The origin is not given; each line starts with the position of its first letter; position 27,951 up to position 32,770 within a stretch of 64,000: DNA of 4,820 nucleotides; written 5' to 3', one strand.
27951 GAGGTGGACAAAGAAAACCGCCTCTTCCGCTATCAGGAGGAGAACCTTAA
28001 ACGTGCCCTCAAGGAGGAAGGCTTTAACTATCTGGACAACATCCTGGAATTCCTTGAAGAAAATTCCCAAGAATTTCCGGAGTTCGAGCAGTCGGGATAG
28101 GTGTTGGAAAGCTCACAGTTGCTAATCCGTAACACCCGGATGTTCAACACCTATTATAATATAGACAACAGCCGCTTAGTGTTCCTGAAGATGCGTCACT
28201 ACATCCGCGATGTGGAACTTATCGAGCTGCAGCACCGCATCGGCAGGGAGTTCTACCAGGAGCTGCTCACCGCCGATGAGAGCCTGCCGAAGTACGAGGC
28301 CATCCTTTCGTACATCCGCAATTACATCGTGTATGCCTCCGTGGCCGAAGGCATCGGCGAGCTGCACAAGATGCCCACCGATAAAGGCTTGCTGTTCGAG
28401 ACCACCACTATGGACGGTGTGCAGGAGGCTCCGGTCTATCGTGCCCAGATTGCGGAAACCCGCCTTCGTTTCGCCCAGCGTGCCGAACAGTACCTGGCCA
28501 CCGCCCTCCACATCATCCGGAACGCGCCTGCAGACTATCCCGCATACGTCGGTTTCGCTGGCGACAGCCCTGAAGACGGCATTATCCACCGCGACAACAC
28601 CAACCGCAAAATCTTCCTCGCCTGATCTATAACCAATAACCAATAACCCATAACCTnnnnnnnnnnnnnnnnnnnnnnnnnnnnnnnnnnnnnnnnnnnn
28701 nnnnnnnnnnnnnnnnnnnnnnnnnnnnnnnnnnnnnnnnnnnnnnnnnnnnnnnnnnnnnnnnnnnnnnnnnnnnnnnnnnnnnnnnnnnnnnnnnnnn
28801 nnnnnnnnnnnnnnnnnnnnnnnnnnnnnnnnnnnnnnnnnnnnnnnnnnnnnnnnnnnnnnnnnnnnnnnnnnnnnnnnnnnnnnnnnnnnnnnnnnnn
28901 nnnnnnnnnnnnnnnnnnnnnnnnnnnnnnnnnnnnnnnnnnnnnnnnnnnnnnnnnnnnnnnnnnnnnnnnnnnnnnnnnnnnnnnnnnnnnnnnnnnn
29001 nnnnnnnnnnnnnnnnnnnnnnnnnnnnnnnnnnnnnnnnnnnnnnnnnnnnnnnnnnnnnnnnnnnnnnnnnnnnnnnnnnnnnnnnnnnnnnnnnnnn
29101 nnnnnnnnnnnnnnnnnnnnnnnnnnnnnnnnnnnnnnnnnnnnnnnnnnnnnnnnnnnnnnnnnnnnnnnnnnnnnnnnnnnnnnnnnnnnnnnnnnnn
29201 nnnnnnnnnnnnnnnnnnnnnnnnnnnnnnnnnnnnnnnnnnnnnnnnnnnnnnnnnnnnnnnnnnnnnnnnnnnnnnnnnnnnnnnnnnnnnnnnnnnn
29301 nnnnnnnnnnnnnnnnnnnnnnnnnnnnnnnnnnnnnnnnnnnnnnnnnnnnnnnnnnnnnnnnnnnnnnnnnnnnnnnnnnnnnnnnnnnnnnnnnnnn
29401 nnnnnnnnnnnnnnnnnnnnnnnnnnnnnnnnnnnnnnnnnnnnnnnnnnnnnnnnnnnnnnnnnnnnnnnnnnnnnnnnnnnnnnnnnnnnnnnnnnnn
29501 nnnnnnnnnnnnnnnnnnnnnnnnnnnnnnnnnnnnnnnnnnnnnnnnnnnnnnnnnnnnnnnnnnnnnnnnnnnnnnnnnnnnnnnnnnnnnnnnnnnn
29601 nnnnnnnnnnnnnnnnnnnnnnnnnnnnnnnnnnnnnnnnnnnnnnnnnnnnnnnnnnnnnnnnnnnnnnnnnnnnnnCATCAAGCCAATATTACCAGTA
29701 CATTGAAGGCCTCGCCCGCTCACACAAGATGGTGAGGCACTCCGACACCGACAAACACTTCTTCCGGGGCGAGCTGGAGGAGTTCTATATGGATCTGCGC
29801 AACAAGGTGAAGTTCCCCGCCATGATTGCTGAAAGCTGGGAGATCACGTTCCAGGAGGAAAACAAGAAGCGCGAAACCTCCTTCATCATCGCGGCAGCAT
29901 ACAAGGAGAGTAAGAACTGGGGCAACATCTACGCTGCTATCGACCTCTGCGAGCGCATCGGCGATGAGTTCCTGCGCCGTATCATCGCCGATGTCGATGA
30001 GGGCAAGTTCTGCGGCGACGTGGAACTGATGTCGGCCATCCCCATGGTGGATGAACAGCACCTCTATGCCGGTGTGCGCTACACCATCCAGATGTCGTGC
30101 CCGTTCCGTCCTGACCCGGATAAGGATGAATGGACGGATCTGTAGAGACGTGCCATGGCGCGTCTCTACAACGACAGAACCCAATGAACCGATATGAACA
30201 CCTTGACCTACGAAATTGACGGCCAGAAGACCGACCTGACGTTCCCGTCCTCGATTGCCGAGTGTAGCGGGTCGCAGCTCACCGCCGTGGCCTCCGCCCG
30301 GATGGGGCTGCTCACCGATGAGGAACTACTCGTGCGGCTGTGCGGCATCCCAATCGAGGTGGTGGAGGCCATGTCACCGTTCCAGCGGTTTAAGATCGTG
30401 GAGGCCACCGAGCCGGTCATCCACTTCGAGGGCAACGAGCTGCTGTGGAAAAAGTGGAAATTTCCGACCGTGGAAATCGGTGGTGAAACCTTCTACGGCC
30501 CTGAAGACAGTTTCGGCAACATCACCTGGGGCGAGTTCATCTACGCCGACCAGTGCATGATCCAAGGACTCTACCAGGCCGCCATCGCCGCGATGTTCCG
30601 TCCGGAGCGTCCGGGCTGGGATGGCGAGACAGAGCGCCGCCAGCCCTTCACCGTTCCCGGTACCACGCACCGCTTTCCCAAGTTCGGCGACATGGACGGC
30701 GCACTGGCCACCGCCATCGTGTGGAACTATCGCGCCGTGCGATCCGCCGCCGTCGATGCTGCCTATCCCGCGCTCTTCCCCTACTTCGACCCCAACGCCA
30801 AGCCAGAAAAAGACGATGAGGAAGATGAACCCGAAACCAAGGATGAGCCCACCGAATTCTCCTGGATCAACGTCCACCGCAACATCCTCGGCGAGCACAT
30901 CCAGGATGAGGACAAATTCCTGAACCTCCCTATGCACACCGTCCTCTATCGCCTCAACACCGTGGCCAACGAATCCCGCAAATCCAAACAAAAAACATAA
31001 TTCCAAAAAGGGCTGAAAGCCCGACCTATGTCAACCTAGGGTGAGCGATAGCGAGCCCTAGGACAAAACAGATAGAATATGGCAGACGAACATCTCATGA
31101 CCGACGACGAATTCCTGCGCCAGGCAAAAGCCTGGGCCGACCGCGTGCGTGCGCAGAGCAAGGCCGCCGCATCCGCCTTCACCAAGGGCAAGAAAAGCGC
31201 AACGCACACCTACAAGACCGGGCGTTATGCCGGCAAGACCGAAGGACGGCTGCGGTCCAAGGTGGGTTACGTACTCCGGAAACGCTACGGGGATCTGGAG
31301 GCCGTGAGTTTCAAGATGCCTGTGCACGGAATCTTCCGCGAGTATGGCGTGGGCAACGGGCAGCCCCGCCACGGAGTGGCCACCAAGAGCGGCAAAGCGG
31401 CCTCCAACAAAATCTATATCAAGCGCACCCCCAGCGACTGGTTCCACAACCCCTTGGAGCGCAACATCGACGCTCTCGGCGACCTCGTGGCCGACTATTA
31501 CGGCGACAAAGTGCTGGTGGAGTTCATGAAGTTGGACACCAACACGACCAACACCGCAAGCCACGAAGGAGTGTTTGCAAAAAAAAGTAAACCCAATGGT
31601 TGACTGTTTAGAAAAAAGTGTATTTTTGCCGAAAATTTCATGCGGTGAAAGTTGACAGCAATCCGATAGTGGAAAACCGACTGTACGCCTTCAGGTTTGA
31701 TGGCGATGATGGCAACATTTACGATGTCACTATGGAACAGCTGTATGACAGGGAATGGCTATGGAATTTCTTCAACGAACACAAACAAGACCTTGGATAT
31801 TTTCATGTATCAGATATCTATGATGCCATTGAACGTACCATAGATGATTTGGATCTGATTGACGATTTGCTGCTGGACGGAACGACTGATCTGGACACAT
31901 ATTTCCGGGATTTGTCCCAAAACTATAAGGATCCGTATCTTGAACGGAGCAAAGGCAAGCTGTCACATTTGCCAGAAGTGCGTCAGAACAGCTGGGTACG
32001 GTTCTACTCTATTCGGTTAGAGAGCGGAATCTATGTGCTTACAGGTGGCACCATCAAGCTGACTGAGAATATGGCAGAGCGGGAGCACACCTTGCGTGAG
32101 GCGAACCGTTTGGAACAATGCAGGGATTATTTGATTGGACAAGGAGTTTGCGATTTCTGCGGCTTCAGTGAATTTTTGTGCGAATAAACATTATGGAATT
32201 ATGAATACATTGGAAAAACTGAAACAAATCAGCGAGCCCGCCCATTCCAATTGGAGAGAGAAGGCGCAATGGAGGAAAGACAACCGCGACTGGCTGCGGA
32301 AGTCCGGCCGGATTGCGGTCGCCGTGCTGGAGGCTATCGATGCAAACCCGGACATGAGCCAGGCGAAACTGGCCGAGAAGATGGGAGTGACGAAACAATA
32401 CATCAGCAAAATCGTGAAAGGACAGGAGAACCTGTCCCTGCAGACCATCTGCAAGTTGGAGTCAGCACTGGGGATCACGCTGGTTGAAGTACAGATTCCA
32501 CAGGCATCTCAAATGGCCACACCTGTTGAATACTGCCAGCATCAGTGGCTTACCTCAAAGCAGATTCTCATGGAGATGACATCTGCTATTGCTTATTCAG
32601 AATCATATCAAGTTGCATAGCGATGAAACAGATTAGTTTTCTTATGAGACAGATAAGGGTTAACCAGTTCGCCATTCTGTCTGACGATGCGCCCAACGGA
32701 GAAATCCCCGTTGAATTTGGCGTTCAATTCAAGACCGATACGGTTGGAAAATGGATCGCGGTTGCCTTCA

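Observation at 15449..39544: G-free ATAACCN heptad arrays placed 6-9 nt upstream of four phage start codons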

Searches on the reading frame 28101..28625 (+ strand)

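Call 13: search_protein_families(library=phrogs, proteins=[window:28101-28625:+], max_evalue=0.001)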
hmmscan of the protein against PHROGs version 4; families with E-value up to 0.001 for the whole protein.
window:28101-28625:+ (174 aa): 1 family
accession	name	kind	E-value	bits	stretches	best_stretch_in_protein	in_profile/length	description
phrog_27760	-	unknown function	2.3e-07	31.4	1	5-98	155-250/320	-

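Call 14: search_protein_families(library=pfam, proteins=[window:28101-28625:+], max_evalue=0.001)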
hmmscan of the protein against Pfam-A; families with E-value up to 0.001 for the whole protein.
window:28101-28625:+ (174 aa): 1 family
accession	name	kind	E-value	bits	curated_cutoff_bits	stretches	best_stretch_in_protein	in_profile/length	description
PF20459.4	DUF6712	-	1.1e-05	25.9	25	1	51-149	18-111/121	Family of unknown function (DUF6712)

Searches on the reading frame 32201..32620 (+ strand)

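Call 58: search_protein_families(library=phrogs, proteins=[window:32201-32620:+], max_evalue=0.00001)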
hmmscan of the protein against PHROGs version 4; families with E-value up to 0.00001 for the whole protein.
window:32201-32620:+ (139 aa): 9 families
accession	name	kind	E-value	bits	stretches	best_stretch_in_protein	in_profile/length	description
phrog_1373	-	transcription regulation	1.1e-10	42.7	1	51-105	76-129/166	transcriptional regulator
phrog_8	-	transcription regulation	3.3e-09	37.7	1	50-100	169-218/346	transcriptional regulator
phrog_2339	-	DNA, RNA and nucleotide metabolism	2.4e-08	34.9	1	25-98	15-85/98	HTH DNA binding protein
phrog_3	-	transcription regulation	6.5e-08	33.7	1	47-97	98-145/430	transcriptional repressor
phrog_2439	-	transcription regulation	1.1e-07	32.1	1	51-93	20-62/367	transcriptional regulator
phrog_5736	-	transcription regulation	1.8e-07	32.4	1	43-137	11-105/133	transcriptional regulator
phrog_1468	-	transcription regulation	2e-06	28.3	1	50-75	19-44/67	transcriptional repressor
phrog_7241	-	transcription regulation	3.9e-06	27.9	1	51-94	74-117/122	transcriptional regulator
phrog_4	-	transcription regulation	9.3e-06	25.9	1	46-96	144-190/400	transcriptional repressor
